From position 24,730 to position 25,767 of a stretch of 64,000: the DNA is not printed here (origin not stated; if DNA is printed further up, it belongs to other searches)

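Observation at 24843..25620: Leaderless DnaA domain-IV-only protein abutting the 5S rRNA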

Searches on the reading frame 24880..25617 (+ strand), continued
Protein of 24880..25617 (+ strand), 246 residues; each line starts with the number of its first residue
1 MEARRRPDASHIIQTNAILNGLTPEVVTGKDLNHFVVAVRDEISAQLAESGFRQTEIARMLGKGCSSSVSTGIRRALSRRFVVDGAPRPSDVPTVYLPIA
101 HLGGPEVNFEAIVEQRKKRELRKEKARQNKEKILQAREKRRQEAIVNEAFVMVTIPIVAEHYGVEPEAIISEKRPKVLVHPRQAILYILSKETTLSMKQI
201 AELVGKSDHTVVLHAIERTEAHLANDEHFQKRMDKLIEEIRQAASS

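Call 25: find_encoding_contigs(protein=P0006, flank=10000, max_places=3)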
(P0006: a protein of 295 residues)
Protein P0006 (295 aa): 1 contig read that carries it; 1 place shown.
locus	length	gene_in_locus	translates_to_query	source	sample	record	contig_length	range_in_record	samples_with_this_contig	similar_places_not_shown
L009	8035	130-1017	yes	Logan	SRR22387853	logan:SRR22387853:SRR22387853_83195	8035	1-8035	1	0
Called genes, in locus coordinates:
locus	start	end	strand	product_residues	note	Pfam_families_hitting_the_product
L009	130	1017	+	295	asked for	PF08299:Bac_DnaA_C, PF13384:HTH_23 (faint), PF13936:HTH_38 (faint), PF08299:Bac_DnaA_C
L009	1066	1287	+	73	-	-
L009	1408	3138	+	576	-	-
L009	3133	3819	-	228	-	PF13489:Methyltransf_23 (weak), PF08241:Methyltransf_11, PF08242:Methyltransf_12 (weak), PF13649:Methyltransf_25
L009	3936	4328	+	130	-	-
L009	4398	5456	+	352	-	PF00575:S1 (weak), PF23459:S1_RRP5 (faint), PF24685:OB_RRP5_4th (faint), PF00575:S1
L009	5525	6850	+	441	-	PF18073:Zn_ribbon_LapB, PF13481:AAA_25, PF03796:DnaB_C (faint), PF23442:DUF7125 (faint), PF06745:ATPase, PF25199:nSTAND_NTPase5 (weak), PF13541:ChlI (weak)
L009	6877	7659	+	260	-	PF01850:PIN, PF01938:TRAM (faint)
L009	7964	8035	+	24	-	?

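Call 27: search_solved_structures(query=window:24880-25617:+, max_evalue=0.01, show_alignments=3)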
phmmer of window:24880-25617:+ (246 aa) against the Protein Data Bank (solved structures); distinct sequences matched with E-value up to 0.01: 5.
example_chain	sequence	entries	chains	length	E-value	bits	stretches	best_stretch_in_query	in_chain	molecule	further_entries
8btg_A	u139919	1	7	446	9.4e-09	38.4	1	157-240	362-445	Chromosomal replication initiator protein DnaA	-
2hcb_A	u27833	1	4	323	5.8e-08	35.8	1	143-231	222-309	Chromosomal replication initiator protein dnaA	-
1l8q_A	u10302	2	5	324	5.8e-08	35.8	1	143-231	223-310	Chromosomal replication initiator protein dnaA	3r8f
1j1v_A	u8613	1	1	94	2.7e-07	33.6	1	157-229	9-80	Chromosomal replication initiator protein dnaA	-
3pvp_A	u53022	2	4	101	0.00072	22.4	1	156-243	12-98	Chromosomal replication initiator protein dnaA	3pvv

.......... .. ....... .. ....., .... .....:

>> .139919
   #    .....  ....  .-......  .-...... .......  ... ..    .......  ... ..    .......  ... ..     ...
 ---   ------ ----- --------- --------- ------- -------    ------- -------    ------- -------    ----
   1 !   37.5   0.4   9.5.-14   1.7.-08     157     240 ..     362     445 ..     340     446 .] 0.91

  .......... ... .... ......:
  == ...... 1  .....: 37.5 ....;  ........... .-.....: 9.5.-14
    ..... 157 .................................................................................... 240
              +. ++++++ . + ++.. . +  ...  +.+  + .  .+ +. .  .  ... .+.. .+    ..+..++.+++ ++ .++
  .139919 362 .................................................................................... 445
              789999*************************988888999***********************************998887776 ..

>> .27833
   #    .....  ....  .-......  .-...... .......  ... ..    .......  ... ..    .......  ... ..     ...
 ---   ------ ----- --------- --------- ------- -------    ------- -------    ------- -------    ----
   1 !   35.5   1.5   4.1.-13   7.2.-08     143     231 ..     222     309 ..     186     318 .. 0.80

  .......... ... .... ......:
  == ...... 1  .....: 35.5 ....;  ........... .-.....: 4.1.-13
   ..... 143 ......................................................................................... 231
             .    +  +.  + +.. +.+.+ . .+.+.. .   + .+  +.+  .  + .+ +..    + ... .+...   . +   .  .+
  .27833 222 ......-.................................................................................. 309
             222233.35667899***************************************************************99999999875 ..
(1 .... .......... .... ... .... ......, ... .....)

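Call 36: find_related_loci(query=A3, collection=genome_contigs, flank=6000)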
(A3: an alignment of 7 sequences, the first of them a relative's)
Query A3 (246 aa) in genome_contigs; peptide patterns used: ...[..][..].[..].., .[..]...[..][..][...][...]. (x = any residue, [..] = any of these).
18 stretches matched a pattern; 1 encode a relative of the query (tblastn E <= 1e-3); 1 distinct loci.
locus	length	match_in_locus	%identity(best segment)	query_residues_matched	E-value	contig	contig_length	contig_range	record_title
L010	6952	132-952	37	1-241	2e-22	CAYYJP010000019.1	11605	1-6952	MAG TPA_asm: uncultured Gammaproteobacteria bacterium isolate SRP050083_co7_164 genome assembly, contig: NODE_4826_lengt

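Call 50: predict_structure(alignment_id=A2)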
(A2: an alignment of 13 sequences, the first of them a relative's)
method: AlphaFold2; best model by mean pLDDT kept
length: 246 residues; sequences in the alignment: 13
mean_pLDDT: 85.3   pTM: 0.49
mean pLDDT of the five models: 85.3, 84.6, 82.2, 82.2, 82.1
residues with pLDDT >= 90: 162; 70-90: 52; 50-70: 9; < 50: 23
segments of 3 or more residues with pLDDT < 50: 85-105
pLDDT, mean of each block of 10 residues (from residue 1): 70 90 90 89 93 93 88 86 46 39 54 86 93 94 94 95 93 89 95 94 90 93 93 94 91
secondary structure, 60 per line:
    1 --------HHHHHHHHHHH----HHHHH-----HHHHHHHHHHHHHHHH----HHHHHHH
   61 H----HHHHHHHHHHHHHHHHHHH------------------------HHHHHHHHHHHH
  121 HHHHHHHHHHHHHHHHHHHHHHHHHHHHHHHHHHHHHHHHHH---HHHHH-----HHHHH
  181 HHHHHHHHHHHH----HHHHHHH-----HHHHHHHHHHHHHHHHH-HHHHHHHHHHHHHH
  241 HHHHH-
elements in order: H9-19 H24-28 H34-49 H54-61 H66-84 H109-162 H166-170 H176-192 H197-203 H209-225 H227-245

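Call 56: fold_search(model_id=the predicted structure, library=pdb)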
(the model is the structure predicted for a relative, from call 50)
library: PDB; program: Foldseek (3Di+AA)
matches with E <= 10: 54; with E <= 0.001: 0
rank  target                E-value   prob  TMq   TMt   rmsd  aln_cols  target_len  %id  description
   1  8btg_B                1.8e-03  1.00  0.35  0.26  22.7       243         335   16  Cryo-EM structure of the bacterial replication origin opening basal unwinding system (released 2024-02-14)
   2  8btg_C                2.4e-03  1.00  0.34  0.25  22.9       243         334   17  Cryo-EM structure of the bacterial replication origin opening basal unwinding system (released 2024-02-14)
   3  3pvp_B                2.8e-03  1.00  0.35  0.86   1.6        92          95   24  Structure of Mycobacterium tuberculosis DnaA-DBD in complex with box2 DNA (released 2011-05-25)
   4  1l8q                  3.0e-03  1.00  0.33  0.26   3.6       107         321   28  CRYSTAL STRUCTURE OF DNA REPLICATION INITIATION FACTOR (released 2002-09-25)
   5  1j1v_A                4.9e-03  1.00  0.35  0.88   1.6        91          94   25  Crystal structure of DnaA domainIV complexed with DnaAbox DNA (released 2003-04-22)
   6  3pvp_A                6.3e-03  1.00  0.35  0.86   1.6        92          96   24  Structure of Mycobacterium tuberculosis DnaA-DBD in complex with box2 DNA (released 2011-05-25)
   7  8btg_A                6.9e-03  1.00  0.35  0.26   1.4        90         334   30  Cryo-EM structure of the bacterial replication origin opening basal unwinding system (released 2024-02-14)
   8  3r8f_A                7.7e-02  1.00  0.33  0.26  22.5       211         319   17  Replication initiator DnaA bound to AMPPCP and single-stranded DNA (released 2011-09-28)
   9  2hcb_D                8.1e-02  0.99  0.30  0.24  21.5       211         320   19  Structure of AMPPCP-bound DnaA from Aquifex aeolicus (released 2006-07-25)
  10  2hcb_C                1.3e-01  1.00  0.33  0.26   3.9       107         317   25  Structure of AMPPCP-bound DnaA from Aquifex aeolicus (released 2006-07-25)
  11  9d92_A                3.3e-01  0.10  0.13  0.14  32.8       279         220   13  Structure of Z4 c3i (released 2026-01-21)
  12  8vrq_B                1.1e+00  0.75  0.16  0.16   9.2        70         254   18  Rns pocket mutant - R75A (released 2025-07-23)
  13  3lsg_A                1.3e+00  0.57  0.18  0.39  11.2        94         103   18  The crystal structure of the C-terminal domain of the two-component response regulator yesN from Fusobacterium nucleat (released 2010-02-23)
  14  8vst_A                1.4e+00  0.72  0.17  0.17   9.0        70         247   16  Rns mutant H20A/R75A (released 2025-07-23)
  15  9gfp_A                1.6e+00  0.47  0.17  0.17   9.9        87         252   15  The crystal structure of CsvR from Escherichia coli (released 2025-08-20)
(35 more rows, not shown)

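Call 57: search_protein_families(library=phrogs, proteins=[window:24880-25617:+], max_evalue=0.01)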
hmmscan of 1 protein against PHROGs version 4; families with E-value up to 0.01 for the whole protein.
window:24880-25617:+ (246 aa): 1 family
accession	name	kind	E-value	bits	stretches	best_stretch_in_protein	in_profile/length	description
phrog_16091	-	unknown function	2.2e-05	25.7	1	138-241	2-108/131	-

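Call 58: find_related_loci(query=A3, collection=viral_contigs, flank=5000)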
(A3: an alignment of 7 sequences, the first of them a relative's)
Query A3 (246 aa) in viral_contigs; peptide patterns used: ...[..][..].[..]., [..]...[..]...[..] (x = any residue, [..] = any of these).
30 stretches matched a pattern, but none encodes a relative of the query by tblastn (E <= 1e-3).

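Call 87: search_dna_similar(query=window:24880-25617:+, collection=phages, mode=protein, max_evalue=0.001, max_rows=12)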
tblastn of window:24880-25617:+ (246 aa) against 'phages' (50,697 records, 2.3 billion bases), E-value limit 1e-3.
Records with a match: 27; places in all: 27; records where one place covers at least 80% of the query: 0.
Best place of each record, by identity: <60% 27.
By first word of the organism name: Bacteriophage 15; Salmonella 3; Staphylococcus 2; Cellulophaga 2; Enterococcus 2; Campylobacter 2; Microcystis 1.
By host as written in the record: - 16; Staphylococcus aureus 2; Cellulophaga baltica #19 2; Campylobacter jejuni 2; Homo sapiens 2; Microcystis aeruginosa 1; Enterococcus faecalis 1; Salmonella enterica subsp. enterica serovar Kentucky 1.
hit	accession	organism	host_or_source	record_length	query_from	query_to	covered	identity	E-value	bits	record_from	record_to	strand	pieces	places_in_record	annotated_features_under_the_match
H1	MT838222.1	Bacteriophage sp.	human fecal samples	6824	129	236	44%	31.5%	1e-9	64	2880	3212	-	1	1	record has no annotation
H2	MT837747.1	Bacteriophage sp.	human fecal samples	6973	155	240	35%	38.4%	2e-13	75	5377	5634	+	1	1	record has no annotation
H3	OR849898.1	Staphylococcus phage SA 1298 Kay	Staphylococcus aureus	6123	157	241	35%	36.5%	3e-8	60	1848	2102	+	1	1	record has no annotation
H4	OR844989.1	Staphylococcus phage SA 1306 Kay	Staphylococcus aureus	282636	157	241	35%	36.5%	3e-8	60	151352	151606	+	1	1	record has no annotation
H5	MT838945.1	Bacteriophage sp.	human fecal samples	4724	155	243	36%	34.8%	3e-6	54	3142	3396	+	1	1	record has no annotation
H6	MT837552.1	Bacteriophage sp.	human fecal samples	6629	143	241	40%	30.3%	8e-4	46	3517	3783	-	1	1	record has no annotation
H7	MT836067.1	Bacteriophage sp.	human fecal samples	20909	131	240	45%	26.4%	4e-7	56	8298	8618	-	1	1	record has no annotation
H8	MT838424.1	Bacteriophage sp.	human fecal samples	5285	147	242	39%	29.9%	1e-5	52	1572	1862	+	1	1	record has no annotation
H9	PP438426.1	Microcystis phage Mae-JY35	Microcystis aeruginosa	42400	149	229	33%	34.6%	1e-7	58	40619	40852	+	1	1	putative chromosomal replication initiator protein DnaA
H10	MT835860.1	Bacteriophage sp.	human fecal samples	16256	153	227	30%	36.0%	7e-9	61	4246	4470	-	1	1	record has no annotation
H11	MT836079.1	Bacteriophage sp.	human fecal samples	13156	155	234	33%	33.8%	3e-7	57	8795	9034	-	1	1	record has no annotation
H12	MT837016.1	Bacteriophage sp.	human fecal samples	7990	155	241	35%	31.0%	2e-8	61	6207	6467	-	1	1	record has no annotation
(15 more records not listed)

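Call 88: search_dna_similar(query=window:24880-25617:+, collection=plasmids, mode=protein, max_evalue=0.001, max_rows=12)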
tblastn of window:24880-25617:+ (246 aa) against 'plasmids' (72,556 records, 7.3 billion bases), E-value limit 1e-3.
Records with a match: 29; places in all: 29; records where one place covers at least 80% of the query: 0.
Best place of each record, by identity: <60% 29.
By first word of the organism name: Paracoccus 5; Sinorhizobium 4; Bosea 2; Paenibacillus 2; Bacillus 2; Listeria 2; Bradyrhizobium 1; Shinella 1; Staphylococcus 1; Rhizobium 1; and 8 more.
By predicted mobility (MOB-suite, as given by PLSDB): non-mobilizable 23; mobilizable 3; conjugative 3.
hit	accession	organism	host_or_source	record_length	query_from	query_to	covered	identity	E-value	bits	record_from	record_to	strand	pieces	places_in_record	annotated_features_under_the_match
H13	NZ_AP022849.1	Bosea sp. ANAM02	Callyspongia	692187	151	240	37%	35.6%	6e-7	57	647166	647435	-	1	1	helix-turn-helix domain-containing protein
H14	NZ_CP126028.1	Bradyrhizobium elkanii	Glycine max,soybean,root nodule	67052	138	245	44%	29.4%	3e-4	49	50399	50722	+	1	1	helix-turn-helix domain-containing protein | GcrA family cell cycle regulator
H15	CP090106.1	Sinorhizobium meliloti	Medicago,Cell culture,Plant nodule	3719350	157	242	35%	36.0%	2e-7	59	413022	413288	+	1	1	dnaA: chromosomal replication initiator protein DnaA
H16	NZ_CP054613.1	Paenibacillus cellulosilyticus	cell culture,soil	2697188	158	242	35%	35.3%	2e-6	56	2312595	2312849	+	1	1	none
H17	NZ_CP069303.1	Shinella sp. PSBB067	monoisolate,Minnesota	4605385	157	243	35%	34.4%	4e-7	58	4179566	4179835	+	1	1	none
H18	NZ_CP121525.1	Staphylococcus epidermidis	Homo sapiens,Forehead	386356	157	241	35%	34.1%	3e-7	58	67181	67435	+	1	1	dnaA: chromosomal replication initiator protein DnaA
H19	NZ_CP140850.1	Rhizobium johnstonii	Trifolium pratense,whole organism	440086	157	241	35%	34.1%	2e-6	56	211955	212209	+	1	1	none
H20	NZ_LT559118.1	Nonomuraea gerenzanensis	-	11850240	134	242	44%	26.5%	1e-4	50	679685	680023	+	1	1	none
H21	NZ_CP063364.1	Xanthobacter dioxanivorans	pure culture,active sludge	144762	157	246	37%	30.0%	9e-6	54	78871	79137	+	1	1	helix-turn-helix domain-containing protein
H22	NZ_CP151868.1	Bacillus thuringiensis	tobacco,mixed culture,leaves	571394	158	236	32%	34.2%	2e-4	50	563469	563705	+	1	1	dnaA: chromosomal replication initiator protein DnaA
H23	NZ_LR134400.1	Listeria monocytogenes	Homo sapiens,Vein blood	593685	158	243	35%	30.2%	5e-4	49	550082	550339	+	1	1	dnaA: chromosomal replication initiator protein DnaA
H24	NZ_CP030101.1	Listeria monocytogenes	Environment,water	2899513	158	243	35%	30.2%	5e-4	49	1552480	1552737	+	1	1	none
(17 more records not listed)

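Call 106: search_protein_families(library=padloc, proteins=[window:24880-25617:+], max_evalue=0.01)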
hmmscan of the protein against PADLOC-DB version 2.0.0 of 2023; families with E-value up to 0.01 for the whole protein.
window:24880-25617:+ (246 aa): 1 family
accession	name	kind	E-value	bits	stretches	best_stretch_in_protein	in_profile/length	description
PDLC01438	Csa3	-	0.004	15.2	0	182-234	150-197/305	"CAS-I,CAS-II,CAS-III,CAS-IV,CAS-V,CAS-VI; associated_signaling"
